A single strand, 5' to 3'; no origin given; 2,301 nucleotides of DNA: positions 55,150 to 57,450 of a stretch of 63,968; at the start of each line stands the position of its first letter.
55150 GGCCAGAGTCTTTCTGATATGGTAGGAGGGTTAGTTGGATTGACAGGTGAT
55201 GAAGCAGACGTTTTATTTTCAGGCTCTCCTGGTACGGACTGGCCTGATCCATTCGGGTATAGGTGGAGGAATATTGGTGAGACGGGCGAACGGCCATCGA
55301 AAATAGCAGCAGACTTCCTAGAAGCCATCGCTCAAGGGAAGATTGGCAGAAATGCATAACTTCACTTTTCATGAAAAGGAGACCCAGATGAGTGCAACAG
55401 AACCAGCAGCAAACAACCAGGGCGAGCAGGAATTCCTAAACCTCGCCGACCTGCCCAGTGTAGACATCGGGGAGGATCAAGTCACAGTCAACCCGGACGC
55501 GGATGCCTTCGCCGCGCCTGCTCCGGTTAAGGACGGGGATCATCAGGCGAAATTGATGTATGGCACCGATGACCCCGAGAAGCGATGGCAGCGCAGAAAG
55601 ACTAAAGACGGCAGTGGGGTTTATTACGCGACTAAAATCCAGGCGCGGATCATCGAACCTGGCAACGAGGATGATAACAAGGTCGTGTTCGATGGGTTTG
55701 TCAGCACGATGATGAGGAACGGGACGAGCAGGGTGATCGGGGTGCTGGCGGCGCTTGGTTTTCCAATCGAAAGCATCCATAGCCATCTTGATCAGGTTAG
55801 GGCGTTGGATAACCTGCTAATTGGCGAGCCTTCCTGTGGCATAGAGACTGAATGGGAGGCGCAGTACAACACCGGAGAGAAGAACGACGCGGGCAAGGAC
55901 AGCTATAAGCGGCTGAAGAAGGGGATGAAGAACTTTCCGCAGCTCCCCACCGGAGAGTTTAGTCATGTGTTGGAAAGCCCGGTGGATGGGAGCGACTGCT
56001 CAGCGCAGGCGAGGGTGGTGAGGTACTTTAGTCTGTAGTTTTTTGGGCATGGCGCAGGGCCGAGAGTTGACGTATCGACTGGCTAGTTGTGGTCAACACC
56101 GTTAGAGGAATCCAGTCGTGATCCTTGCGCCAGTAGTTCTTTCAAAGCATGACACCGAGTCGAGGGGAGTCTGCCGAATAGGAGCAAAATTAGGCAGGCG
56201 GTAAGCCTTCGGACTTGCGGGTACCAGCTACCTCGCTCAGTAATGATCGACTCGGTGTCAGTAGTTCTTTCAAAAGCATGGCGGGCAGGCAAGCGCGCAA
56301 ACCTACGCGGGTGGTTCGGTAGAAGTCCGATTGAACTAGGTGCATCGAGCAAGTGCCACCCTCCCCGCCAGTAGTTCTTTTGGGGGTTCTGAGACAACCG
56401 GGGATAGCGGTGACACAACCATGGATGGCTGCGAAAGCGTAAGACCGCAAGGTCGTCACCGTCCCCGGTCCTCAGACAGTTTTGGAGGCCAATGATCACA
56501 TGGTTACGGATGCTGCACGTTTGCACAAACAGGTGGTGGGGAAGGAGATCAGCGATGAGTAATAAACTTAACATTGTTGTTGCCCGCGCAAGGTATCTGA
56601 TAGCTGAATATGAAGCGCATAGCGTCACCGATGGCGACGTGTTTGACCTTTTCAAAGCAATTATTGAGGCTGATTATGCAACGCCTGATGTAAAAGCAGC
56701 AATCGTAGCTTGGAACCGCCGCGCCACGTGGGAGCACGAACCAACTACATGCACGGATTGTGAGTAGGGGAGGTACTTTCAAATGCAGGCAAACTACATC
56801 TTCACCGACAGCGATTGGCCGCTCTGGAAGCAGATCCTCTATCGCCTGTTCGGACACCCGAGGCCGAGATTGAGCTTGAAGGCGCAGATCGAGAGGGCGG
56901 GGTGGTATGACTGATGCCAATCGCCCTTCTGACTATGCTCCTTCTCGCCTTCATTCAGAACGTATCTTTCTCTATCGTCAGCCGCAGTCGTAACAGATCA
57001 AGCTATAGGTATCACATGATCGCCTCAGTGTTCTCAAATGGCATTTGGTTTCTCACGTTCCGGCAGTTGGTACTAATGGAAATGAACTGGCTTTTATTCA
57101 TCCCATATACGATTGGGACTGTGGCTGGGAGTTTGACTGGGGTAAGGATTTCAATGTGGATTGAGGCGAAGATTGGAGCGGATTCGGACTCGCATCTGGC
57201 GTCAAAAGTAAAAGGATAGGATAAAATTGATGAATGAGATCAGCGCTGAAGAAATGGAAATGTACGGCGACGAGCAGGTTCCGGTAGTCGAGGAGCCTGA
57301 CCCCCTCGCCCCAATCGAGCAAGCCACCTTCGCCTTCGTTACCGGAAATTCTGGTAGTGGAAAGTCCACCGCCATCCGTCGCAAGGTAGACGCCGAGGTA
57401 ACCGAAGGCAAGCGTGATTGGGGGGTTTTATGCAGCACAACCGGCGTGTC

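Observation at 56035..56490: Four tandem long hairpins joined by a conserved 20-nt linker, between the putative SSB gene and the helicase operon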

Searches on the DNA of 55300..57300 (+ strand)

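Call 5: search_rna_families(source=window, start=55800, end=56800, threshold=evalue, max_evalue=10, show_alignments=5)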
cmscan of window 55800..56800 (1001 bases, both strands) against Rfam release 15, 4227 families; matches with E-value up to 10: 3.
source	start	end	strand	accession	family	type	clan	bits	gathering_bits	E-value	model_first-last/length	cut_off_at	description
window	56076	56105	-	RF00189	SNORD95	Gene; snRNA; snoRNA; CD-box;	-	16.8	55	1.1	1-68/68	no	Small nucleolar RNA SNORD95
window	56644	56728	+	RF00114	S15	Cis-reg; leader;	CL00121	15.7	39.5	0.67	1-117/117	no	Ribosomal S15 leader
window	56452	56558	-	RF01986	ZEB2_AS1_3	Gene; lncRNA;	-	11.9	55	9.6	1-100/100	no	ZEB2 antisense RNA 1 conserved region 3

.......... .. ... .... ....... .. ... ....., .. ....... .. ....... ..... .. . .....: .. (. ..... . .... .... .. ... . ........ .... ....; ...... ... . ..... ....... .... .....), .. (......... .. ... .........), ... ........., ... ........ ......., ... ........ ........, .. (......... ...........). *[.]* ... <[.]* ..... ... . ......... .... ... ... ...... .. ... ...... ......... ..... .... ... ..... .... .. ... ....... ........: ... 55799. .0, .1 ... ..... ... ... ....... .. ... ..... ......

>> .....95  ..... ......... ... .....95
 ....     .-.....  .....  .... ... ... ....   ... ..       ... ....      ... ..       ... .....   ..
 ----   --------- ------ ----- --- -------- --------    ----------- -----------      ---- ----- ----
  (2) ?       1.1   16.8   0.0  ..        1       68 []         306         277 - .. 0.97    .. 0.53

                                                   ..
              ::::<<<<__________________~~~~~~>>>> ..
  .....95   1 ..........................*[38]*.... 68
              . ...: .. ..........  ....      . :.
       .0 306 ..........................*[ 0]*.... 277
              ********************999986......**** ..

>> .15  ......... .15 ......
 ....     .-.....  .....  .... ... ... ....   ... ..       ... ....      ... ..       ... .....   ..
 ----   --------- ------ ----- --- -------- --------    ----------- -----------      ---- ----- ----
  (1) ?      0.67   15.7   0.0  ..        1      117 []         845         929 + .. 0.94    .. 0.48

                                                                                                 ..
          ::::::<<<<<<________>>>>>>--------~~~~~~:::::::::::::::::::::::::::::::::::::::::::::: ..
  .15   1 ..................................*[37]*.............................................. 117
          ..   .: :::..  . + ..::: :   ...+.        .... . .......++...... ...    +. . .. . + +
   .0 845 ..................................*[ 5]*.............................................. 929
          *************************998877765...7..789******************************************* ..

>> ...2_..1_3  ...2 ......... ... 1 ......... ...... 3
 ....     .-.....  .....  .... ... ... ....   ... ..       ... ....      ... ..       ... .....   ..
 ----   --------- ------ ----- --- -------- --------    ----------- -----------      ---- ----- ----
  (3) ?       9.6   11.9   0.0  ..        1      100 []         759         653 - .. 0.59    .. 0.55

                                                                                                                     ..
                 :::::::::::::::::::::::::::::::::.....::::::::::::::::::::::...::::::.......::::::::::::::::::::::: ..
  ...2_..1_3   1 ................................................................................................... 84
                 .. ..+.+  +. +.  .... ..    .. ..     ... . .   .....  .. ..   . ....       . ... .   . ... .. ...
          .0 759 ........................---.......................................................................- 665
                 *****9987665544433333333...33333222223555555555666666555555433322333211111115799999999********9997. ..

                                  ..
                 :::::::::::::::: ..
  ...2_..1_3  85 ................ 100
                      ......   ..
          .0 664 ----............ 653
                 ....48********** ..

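Call 6: search_dna_similar(query=window:55300-57300:+, collection=phages, mode=distant, max_rows=30)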
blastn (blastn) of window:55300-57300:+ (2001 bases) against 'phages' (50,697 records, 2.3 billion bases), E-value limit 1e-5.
No match.

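Call 96: search_dna_similar(query=window:56030-56500:+, collection=plasmids, mode=distant, max_evalue=0.01, max_rows=10)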
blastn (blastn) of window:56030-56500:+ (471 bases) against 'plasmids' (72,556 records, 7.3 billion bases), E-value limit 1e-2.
No match.

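Call 97: search_dna_similar(query=window:56030-56500:+, collection=phages, mode=distant, max_evalue=1, max_rows=10)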
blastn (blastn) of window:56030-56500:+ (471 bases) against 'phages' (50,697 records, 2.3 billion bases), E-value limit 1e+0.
No match.

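Call 98: search_rna_families(source=window, start=56040, end=56485, threshold=evalue, max_evalue=10)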
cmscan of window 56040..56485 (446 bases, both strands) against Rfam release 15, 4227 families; matches with E-value up to 10: 1.
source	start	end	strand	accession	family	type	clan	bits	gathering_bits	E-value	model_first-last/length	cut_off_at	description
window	56076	56105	-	RF00189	SNORD95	Gene; snRNA; snoRNA; CD-box;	-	16.8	55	0.51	1-68/68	no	Small nucleolar RNA SNORD95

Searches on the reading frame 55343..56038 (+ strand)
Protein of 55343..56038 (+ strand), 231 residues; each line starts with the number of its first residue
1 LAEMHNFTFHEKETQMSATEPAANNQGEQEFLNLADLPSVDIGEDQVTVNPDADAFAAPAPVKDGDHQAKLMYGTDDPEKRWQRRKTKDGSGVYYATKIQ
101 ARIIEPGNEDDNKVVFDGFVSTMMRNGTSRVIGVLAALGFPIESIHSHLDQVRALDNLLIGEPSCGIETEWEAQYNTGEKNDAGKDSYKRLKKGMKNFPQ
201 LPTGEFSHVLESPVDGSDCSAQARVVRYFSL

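Call 12: search_protein_families(library=pfam, proteins=[window:55343-56038:+], max_evalue=0.01)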
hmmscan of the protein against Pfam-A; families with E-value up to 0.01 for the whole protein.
window:55343-56038:+ (231 aa): 0 families

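Call 13: search_protein_families(library=phrogs, proteins=[window:55343-56038:+], max_evalue=0.01)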
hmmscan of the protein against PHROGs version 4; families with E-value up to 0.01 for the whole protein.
window:55343-56038:+ (231 aa): 0 families

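Call 14: find_related_loci(query=window:55343-56038:+, collection=viral_contigs, flank=4000)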
Query window:55343-56038:+ (231 aa) in viral_contigs; peptide patterns used: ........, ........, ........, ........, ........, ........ (x = any residue, [..] = any of these).
6 stretches matched a pattern, but none encodes a relative of the query by tblastn (E <= 1e-3).

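Call 16: find_homologous_proteins(query=window:55343-56038:+)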
Query window:55343-56038:+ (231 aa): 6 proteins with E <= 0.001 among 291 candidates.
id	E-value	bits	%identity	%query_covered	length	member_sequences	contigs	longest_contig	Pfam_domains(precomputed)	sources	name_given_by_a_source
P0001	4.9e-151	519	100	99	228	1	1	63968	-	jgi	jgi:hypothetical protein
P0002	4.0e-93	329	70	93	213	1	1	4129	-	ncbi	-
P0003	7.1e-93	329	71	92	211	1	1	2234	-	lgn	-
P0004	1.5e-92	328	73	92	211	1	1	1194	-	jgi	jgi:hypothetical protein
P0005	6.4e-25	106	37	85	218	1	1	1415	-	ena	-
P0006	1.2e-19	89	38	78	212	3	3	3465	-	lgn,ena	-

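Call 17: find_encoding_contigs(protein=P0002, flank=5000)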
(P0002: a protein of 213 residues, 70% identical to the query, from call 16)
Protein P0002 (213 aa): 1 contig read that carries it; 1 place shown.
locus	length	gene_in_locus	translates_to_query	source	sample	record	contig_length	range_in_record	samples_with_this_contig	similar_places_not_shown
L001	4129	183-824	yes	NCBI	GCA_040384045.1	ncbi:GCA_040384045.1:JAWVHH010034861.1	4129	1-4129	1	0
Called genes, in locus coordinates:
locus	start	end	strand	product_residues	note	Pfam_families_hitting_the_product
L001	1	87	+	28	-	?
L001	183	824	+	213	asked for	-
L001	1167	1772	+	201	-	-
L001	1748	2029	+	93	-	-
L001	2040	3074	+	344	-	PF13604:AAA_30 (weak)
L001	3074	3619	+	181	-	-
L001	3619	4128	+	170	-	?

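Call 18: find_encoding_contigs(protein=P0003, flank=5000)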
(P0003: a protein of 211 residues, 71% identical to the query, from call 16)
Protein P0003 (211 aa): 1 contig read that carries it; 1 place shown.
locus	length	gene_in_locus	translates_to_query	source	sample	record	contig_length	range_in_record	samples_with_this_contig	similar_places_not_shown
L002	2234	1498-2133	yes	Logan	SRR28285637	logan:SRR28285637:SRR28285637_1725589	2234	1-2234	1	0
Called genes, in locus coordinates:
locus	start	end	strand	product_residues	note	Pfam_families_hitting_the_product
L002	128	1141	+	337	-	-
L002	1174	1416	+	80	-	-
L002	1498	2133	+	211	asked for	-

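Call 19: find_encoding_contigs(protein=P0004, flank=5000)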
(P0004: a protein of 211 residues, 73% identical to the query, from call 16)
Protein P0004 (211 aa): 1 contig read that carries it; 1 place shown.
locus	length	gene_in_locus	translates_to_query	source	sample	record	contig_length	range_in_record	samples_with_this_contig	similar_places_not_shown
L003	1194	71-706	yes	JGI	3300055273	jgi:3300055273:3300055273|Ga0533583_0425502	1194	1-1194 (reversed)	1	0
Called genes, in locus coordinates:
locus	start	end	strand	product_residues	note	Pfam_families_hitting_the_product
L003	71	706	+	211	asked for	-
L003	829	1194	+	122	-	?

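Call 20: find_encoding_contigs(protein=P0006, flank=5000)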
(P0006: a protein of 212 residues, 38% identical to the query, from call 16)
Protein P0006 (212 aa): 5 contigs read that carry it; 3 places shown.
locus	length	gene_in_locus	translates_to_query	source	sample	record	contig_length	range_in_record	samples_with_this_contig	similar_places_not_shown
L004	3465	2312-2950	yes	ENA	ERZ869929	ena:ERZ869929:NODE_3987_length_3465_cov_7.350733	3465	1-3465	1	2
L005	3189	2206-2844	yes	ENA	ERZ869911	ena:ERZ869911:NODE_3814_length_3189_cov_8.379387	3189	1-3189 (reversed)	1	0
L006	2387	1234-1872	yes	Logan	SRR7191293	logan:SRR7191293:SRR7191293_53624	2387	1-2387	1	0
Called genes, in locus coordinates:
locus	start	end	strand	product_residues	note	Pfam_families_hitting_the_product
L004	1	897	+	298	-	?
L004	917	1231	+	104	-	-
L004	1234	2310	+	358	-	-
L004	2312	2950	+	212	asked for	-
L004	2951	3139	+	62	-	-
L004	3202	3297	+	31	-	-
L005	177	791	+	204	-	PF20530:DUF6745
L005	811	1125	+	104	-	-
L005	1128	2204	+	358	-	-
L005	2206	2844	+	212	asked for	-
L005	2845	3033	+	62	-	-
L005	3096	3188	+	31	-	?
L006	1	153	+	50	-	?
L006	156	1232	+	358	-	-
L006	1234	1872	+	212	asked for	-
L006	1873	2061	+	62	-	-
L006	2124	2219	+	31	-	-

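Call 65: predict_structure(alignment_id=A1)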
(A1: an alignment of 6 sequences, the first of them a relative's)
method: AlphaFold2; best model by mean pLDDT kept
length: 228 residues; sequences in the alignment: 6
mean_pLDDT: 68.6   pTM: 0.63
mean pLDDT of the five models: 68.6, 65.2, 63.1, 60.8, 60.8
residues with pLDDT >= 90: 21; 70-90: 95; 50-70: 75; < 50: 37
segments of 3 or more residues with pLDDT < 50: 1-25, 184-189
pLDDT, mean of each block of 10 residues (from residue 1): 34 33 47 58 58 61 89 86 79 89 85 86 79 87 84 90 81 55 48 57 57 61 79
secondary structure, 60 per line:
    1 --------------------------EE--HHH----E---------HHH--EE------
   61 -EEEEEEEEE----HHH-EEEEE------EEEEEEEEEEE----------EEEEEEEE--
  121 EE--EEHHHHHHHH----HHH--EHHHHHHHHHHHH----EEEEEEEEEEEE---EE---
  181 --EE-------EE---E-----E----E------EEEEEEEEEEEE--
elements in order: E62-70 E79-83 E90-100 E111-118 H127-134 H145-156 E161-172 E215-226

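Call 67: fold_search(model_id=the predicted structure, library=pdb)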
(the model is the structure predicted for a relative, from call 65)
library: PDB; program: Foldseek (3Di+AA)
matches with E <= 10: 274; with E <= 0.001: 0
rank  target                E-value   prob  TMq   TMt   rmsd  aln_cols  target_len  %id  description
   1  7ydq                  3.9e-01  0.03  0.11  0.06  10.1       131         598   13  Structure of PfNT1(Y190A)-GFP in complex with GSK4 (released 2023-04-26)
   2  3juq_B                4.9e-01  0.04  0.10  0.13  14.4        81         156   15  Crystal Structure of PhzA/B from Burkholderia cepacia R18194 cocrystallized with 2 mM racemic 5-bromo-2-(piperidin-3-y (released 2009-09-29)
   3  9i86_A                5.2e-01  0.06  0.15  0.21  13.6       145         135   14  Enterobacteriaphage PRD1 - P12 protein filament in complex with poly(dT) ssDNA (released 2025-03-19)
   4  4l8n                  5.2e-01  0.04  0.11  0.07  19.3       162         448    6  Crystal structure of a PDZ domain protein (BDI_1242) from Parabacteroides distasonis ATCC 8503 at 2.50 A resolution (released 2013-06-26)
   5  7k51_8                5.2e-01  0.04  0.13  0.06  19.1       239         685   11  Mid-translocated non-frameshifting(CCA-A) complex with EF-G and GDPCP (Structure II) (released 2021-07-28)
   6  7shw_A                6.6e-01  0.06  0.10  0.10  13.5        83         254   10  Crystal structure of Mycobacterium smegmatis LmcA with xenon (released 2022-04-13)
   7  8smu_C                7.0e-01  0.03  0.12  0.09   9.7       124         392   11  Integral fusion of the HtaA CR2 domain from Corynebacterium diphtheriae within EGFP (released 2023-09-27)
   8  2auk_B                7.4e-01  0.11  0.17  0.19   7.5        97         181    9  Structure of E. coli RNA polymerase beta' G/G' insert (released 2005-10-04)
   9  8smu_A                7.4e-01  0.03  0.12  0.08  10.2       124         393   11  Integral fusion of the HtaA CR2 domain from Corynebacterium diphtheriae within EGFP (released 2023-09-27)
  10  9p8z_K                7.9e-01  0.04  0.12  0.14  13.2       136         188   14  Crystal Structure of GTP cyclohydrolase 1 (FolE) from Mycobacterium tuberculosis (released 2025-07-02)
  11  5whu_B                8.3e-01  0.15  0.22  0.35   6.9       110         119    5  Crystal structure of 3'SL bound ArtB (released 2017-10-25)
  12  6alf_J                8.3e-01  0.05  0.14  0.04  16.2       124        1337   14  CryoEM structure of crosslinked E.coli RNA polymerase elongation complex (released 2017-08-16)
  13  7ssd_8                8.3e-01  0.04  0.14  0.07  19.0       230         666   10  Mid translocation intermediate with EF-G bound with GDP (Structure IV) (released 2022-02-23)
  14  5whu_J                8.8e-01  0.14  0.21  0.33   7.0       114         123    8  Crystal structure of 3'SL bound ArtB (released 2017-10-25)
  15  9f8n_B                9.9e-01  0.01  0.08  0.10  15.3        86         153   15  Crystal Structure of PhzA/B from Burkholderia cepacia R18194 in complex with [6-Hydroxy-2-(4-hydroxyphenyl)benzo[b]thi (released 2025-04-16)
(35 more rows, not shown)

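Call 77: fold_search(model_id=the predicted structure, library=viral)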
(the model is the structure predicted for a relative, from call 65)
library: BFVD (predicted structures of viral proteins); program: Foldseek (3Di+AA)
matches with E <= 10: 544; with E <= 0.001: 1
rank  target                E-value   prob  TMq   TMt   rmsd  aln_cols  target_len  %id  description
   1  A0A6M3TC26            9.5e-04  1.00  0.34  0.36   8.2       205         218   10  Uncharacterized protein [Sphingomonas phage Eidolon]
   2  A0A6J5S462            1.1e-03  1.00  0.31  0.38   7.0       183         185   12  DUF669 domain-containing protein [uncultured Caudovirales phage]
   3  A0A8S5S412            1.2e-03  0.98  0.27  0.22  12.7       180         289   14  Single stranded DNA binding protein [Siphoviridae sp. ctJ7x27]
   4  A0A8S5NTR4            1.3e-03  1.00  0.37  0.42   8.8       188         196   14  Uncharacterized protein [Siphoviridae sp. ctQ091]
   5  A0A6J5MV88            1.5e-03  1.00  0.32  0.40  15.0       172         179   16  Uncharacterized protein [uncultured Caudovirales phage]
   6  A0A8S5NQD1            2.0e-03  1.00  0.32  0.40   7.6       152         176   14  Uncharacterized protein [Myoviridae sp. ctj3P51]
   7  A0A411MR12            2.9e-03  0.96  0.25  0.23  13.5       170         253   10  (no name in the UniProt tables at hand)
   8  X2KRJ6                4.6e-03  0.63  0.24  0.20  17.9       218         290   13  Asp-rich protein [Mycobacterium phage Hawkeye]
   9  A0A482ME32            5.5e-03  0.95  0.26  0.29  13.7       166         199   11  (no name in the UniProt tables at hand)
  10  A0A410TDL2            6.9e-03  0.96  0.32  0.27   7.3       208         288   13  (no name in the UniProt tables at hand)
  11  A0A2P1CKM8            7.3e-03  0.92  0.25  0.19   7.6       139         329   12  Uncharacterized protein [Pantoea phage vB_PagS_Vid5]
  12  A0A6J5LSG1            8.2e-03  0.99  0.31  0.42   6.0       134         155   16  Uncharacterized protein [uncultured Caudovirales phage]
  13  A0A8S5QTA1            1.1e-02  0.57  0.24  0.22  15.1       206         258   11  Uncharacterized protein [Podoviridae sp. ctRnx2]
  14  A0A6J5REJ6            1.5e-02  0.82  0.28  0.36  20.0       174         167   12  DUF669 domain-containing protein [uncultured Caudovirales phage]
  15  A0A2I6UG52            1.7e-02  0.97  0.36  0.46   7.0       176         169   10  Uncharacterized protein [Salinibacter phage M8CC-19]
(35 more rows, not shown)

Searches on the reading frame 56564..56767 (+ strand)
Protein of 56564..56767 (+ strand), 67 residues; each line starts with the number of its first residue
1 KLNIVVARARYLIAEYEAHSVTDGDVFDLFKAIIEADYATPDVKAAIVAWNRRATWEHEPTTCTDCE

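Call 12: search_protein_families(library=pfam, proteins=[window:56564-56767:+], max_evalue=0.01)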
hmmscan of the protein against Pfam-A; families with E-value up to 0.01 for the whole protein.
window:56564-56767:+ (67 aa): 0 families

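Call 13: search_protein_families(library=phrogs, proteins=[window:56564-56767:+], max_evalue=0.01)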
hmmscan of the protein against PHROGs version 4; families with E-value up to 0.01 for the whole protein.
window:56564-56767:+ (67 aa): 0 families

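Call 56: find_homologous_proteins(query=window:56564-56767:+, max_evalue=0.01)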
Query window:56564-56767:+ (67 aa): 1 proteins with E <= 0.01 among 2 candidates.
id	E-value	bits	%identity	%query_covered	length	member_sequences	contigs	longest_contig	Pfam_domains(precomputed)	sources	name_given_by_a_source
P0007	2.7e-38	146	100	100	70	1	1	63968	-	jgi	jgi:hypothetical protein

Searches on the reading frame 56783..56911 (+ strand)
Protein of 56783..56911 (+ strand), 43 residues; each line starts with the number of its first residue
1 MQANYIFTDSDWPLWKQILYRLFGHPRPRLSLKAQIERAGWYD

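Call 93: find_related_loci(query=A2, collection=viral_contigs, flank=4000)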
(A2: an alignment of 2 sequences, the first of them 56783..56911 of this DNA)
Query A2 (43 aa) in viral_contigs; peptide patterns used: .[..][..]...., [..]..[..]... (x = any residue, [..] = any of these).
83 stretches matched a pattern, but none encodes a relative of the query by tblastn (E <= 1e-3).

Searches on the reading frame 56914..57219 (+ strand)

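Call 12: search_protein_families(library=pfam, proteins=[window:56914-57219:+], max_evalue=0.01)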
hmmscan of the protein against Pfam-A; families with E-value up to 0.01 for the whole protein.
window:56914-57219:+ (101 aa): 0 families

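Call 13: search_protein_families(library=phrogs, proteins=[window:56914-57219:+], max_evalue=0.01)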
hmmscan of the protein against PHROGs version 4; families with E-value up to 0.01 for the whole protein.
window:56914-57219:+ (101 aa): 1 family
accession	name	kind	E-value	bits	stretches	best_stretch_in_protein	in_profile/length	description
phrog_33664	-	unknown function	3.6e-09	37.8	1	5-59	7-59/118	-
